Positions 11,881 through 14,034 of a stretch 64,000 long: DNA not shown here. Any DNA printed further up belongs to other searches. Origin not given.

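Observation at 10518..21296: Reductase-terminated bimodular NRPS apparently co-transcribed with a 7TM histidine kinase and a REC-HD-GYP (c-di-GMP phosphodiesterase) regulator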

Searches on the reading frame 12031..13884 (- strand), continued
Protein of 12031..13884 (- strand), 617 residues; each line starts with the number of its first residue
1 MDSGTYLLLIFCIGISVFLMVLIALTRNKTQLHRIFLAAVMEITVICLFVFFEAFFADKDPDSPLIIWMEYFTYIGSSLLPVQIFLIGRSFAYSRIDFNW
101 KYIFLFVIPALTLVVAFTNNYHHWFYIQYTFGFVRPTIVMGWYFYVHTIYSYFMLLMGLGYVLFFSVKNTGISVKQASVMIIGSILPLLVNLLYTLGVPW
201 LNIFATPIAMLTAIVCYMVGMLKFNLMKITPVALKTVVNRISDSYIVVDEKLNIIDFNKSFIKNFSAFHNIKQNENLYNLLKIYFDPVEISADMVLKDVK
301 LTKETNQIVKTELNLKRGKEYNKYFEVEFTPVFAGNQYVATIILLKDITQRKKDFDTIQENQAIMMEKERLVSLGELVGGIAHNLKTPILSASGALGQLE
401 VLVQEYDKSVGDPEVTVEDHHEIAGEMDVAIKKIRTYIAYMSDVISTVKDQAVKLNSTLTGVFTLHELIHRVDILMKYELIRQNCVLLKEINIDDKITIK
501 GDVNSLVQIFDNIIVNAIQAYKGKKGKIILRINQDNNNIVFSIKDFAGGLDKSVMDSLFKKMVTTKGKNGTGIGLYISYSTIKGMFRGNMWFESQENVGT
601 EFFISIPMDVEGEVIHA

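Call 81: search_protein_families(library=pfam, proteins=[L061:8800-10005:+, L124:8731-9936:+, L060:3218-4366:+, L060:2075-3103:-, L060:1337-2047:-], max_evalue=0.1)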
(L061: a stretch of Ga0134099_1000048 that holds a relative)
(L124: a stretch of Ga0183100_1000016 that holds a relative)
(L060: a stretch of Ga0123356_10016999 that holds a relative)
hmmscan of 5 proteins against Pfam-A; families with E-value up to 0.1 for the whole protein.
L061:8800-10005:+ (402 aa): 5 families
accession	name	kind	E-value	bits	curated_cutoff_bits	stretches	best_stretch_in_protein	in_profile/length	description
PF01262.27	AlaDh_PNT_C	-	0.017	15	23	1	162-248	26-104/214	Alanine dehydrogenase/PNT, C-terminal domain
PF02882.25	THF_DHG_CYH_C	-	0.03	14.1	27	0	229-263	72-106/160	Tetrahydrofolate dehydrogenase/cyclohydrolase, NAD(P)-binding domain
PF00899.27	ThiF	-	0.048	13.2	28.1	1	157-198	13-52/238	ThiF family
PF02800.25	Gp_dh_C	-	0.049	13.6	24.4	1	109-168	43-103/158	Glyceraldehyde 3-phosphate dehydrogenase, C-terminal domain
PF03435.24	Sacchrp_dh_NADP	-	0.093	13.5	25.1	0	167-203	1-36/129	Saccharopine dehydrogenase NADP binding domain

L124:8731-9936:+ (402 aa): 6 families
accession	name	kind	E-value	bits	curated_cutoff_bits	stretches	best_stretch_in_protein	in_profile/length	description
PF00975.26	Thioesterase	-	2.8e-15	57.6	26.4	1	162-391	3-222/226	Thioesterase domain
PF00550.31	PP-binding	-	1.5e-13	51.2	20.8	1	76-135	4-66/67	Phosphopantetheine attachment site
PF12697.13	Abhydrolase_6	-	4.8e-09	37.6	26.3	1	187-389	26-216/217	Alpha/beta hydrolase family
PF00561.26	Abhydrolase_1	-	0.011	15.9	25.8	0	322-380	185-241/245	alpha/beta hydrolase fold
PF20408.4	Abhydrolase_11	-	0.034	14.3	27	0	330-382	121-170/193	Alpha/beta hydrolase domain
PF13193.12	AMP-binding_C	-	0.06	14.7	24.5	0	3-46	31-76/76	AMP-binding enzyme C-terminal domain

L060:3218-4366:+ (382 aa): 5 families
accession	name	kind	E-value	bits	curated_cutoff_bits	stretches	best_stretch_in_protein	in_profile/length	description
PF13616.12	Rotamase_3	-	3.2e-28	99.1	22.5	1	200-295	15-115/116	PPIC-type PPIASE domain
PF00639.27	Rotamase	-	1.4e-25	90.6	21.7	1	205-293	1-96/97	PPIC-type PPIASE domain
PF13145.12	Rotamase_2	-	6.6e-12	46.7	27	1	179-308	1-121/121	PPIC-type PPIASE domain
PF13623.11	SurA_N_2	-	0.051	13.9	28.5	0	19-141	9-124/145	SurA-like N-terminal domain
PF25137.1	ADH_Fe_C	-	0.058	13.5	27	1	107-182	111-184/194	Fe-containing alcohol dehydrogenase family, C-terminal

L060:2075-3103:- (342 aa): 2 families
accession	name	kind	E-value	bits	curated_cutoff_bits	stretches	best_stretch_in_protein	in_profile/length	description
PF01855.24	POR_N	-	7.1e-16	59.1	27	1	14-200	2-194/231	Pyruvate flavodoxin/ferredoxin oxidoreductase, thiamine diP-bdg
PF17147.9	PFOR_II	-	0.014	16.1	27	1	247-298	26-77/102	Pyruvate:ferredoxin oxidoreductase core domain II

L060:1337-2047:- (236 aa): 7 families
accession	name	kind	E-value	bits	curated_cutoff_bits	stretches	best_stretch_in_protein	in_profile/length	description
PF02775.26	TPP_enzyme_C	-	2.3e-17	63.6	21.9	1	14-150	1-140/151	Thiamine pyrophosphate enzyme, C-terminal TPP binding domain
PF12837.12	Fer4_6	-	1.4e-08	34.7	25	2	209-231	2-24/24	4Fe-4S binding domain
PF12797.12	Fer4_2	-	3.7e-06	27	24.5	2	183-201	5-22/22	4Fe-4S binding domain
PF00037.32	Fer4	-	1.6e-05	24.9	21.1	1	210-231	2-23/24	4Fe-4S binding domain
PF13237.11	Fer4_10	-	0.00017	21.9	25.5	1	183-226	4-52/53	4Fe-4S dicluster domain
PF14697.11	Fer4_21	-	0.00018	22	35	1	206-231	31-57/59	4Fe-4S dicluster domain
PF12838.12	Fer4_7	-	0.0016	19.3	27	1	187-230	1-52/52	4Fe-4S dicluster domain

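Call 86: predict_structure(alignment_id=A4)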
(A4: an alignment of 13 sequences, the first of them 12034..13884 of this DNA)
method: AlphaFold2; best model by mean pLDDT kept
length: 617 residues; sequences in the alignment: 13
mean_pLDDT: 72.3   pTM: 0.43
mean pLDDT of the five models: 72.3, 71.6, 71.0, 70.3, 67.1
residues with pLDDT >= 90: 60; 70-90: 347; 50-70: 112; < 50: 98
segments of 3 or more residues with pLDDT < 50: 226-241, 365-396, 438-460, 557-573, 610-617
pLDDT, mean of each block of 10 residues (from residue 1): 72 92 82 89 92 83 80 87 89 70 87 83 76 60 86 90 78 74 87 75 80 89 55 43 75 79 72 80 78 87 85 73 82 74 83 69 49 44 38 49 65 58 65 53 40 36 80 75 85 82 75 78 84 87 82 53 34 56 71 80 80 32
secondary structure, 60 per line:
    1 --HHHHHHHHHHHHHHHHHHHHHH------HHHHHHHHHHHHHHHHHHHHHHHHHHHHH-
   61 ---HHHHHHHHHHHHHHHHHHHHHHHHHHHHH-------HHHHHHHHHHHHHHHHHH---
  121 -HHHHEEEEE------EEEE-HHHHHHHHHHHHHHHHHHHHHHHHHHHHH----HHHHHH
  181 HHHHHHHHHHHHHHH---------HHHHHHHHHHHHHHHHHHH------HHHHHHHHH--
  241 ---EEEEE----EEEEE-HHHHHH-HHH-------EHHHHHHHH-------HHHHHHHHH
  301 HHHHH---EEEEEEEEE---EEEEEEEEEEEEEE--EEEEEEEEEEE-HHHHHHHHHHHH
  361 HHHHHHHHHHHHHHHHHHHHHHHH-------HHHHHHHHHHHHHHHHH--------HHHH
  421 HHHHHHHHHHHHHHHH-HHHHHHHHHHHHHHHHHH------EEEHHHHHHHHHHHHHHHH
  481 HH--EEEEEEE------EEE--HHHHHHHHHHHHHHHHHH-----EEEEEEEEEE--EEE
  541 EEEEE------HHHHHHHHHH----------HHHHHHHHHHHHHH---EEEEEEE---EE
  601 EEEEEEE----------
elements in order: H3-24 H31-59 H64-92 H100-117 H122-125 E126-130 E137-140 H142-170 H175-195 H205-223 H230-238 E244-248 E253-257 H259-264 H277-284 H292-305 E309-317 E321-334 E337-347 H349-384 H392-408 H417-436 H438-455 E462-464 H465-482 E485-491 E498-500 H503-520 E526-535 E538-545 H552-561 H572-585 E589-595 E599-607

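Call 89: fold_search(model_id=the predicted structure, library=pdb)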
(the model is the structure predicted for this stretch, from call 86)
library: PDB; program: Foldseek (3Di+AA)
matches with E <= 10: 1447; with E <= 0.001: 330
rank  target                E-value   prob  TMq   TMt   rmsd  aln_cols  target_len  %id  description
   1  9a5d_A                3.4e-17  1.00  0.24  0.24  21.7       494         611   14  Integrative model of WALK-YYCH by crosslinking MS and deep learning (released 2024-09-18)
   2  8a7f_A                1.9e-16  1.00  0.25  0.40  15.1       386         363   20  Crystal structure of a chimeric LOV-Histidine kinase SB2F1-I66R mutant (asymmetrical variant, trigonal form with long  (released 2024-01-10)
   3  4gcz_A                3.4e-16  1.00  0.23  0.38  23.5       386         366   20  Structure of a blue-light photoreceptor (released 2013-06-19)
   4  8a7f_B                7.0e-16  1.00  0.25  0.40  15.2       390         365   19  Crystal structure of a chimeric LOV-Histidine kinase SB2F1-I66R mutant (asymmetrical variant, trigonal form with long  (released 2024-01-10)
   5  8a6x_B                7.6e-16  1.00  0.27  0.42  15.4       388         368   20  Crystal structure of a chimeric LOV-Histidine kinase SB2F1 (asymmetrical variant, trigonal form with long c axis) (released 2024-01-10)
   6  8a52_A                8.7e-16  1.00  0.26  0.41  14.7       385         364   20  Crystal structure of a chimeric LOV-Histidine kinase SB2F1 (asymmetrical variant, trigonal form with long c-axis) (released 2023-12-27)
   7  8a7h_A                1.6e-15  1.00  0.26  0.41  14.6       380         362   20  Crystal structure of a chimeric LOV-Histidine kinase SB2F1-I66R mutant (light state; asymmetrical variant, trigonal fo (released 2024-01-10)
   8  8a3u                  3.3e-15  1.00  0.25  0.40  15.4       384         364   20  Crystal structure of a chimeric LOV-Histidine kinase SB2F1 (symmetrical variant, trigonal form with short c-axis) (released 2023-12-20)
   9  4gcz_B                2.5e-14  1.00  0.22  0.35  21.8       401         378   18  Structure of a blue-light photoreceptor (released 2013-06-19)
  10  9jfj_A                1.2e-12  1.00  0.24  0.58  15.1       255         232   24  Crystal structure of the cytoplasmic domain of ZraS in ADP-bound form (released 2025-03-26)
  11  3a0r_A                1.4e-12  1.00  0.22  0.40  19.0       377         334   21  Crystal structure of histidine kinase ThkA (TM1359) in complex with response regulator protein TrrA (TM1360) (released 2009-10-20)
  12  4i5s_B                1.5e-12  1.00  0.21  0.32  20.1       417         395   17  Structure and function of sensor histidine kinase (released 2013-03-27)
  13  9jfj_B                2.3e-12  1.00  0.25  0.62   9.8       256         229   22  Crystal structure of the cytoplasmic domain of ZraS in ADP-bound form (released 2025-03-26)
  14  4i5s_A                5.1e-12  1.00  0.23  0.35  23.2       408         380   17  Structure and function of sensor histidine kinase (released 2013-03-27)
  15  9jfj_C                1.9e-11  1.00  0.23  0.57  17.4       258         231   22  Crystal structure of the cytoplasmic domain of ZraS in ADP-bound form (released 2025-03-26)
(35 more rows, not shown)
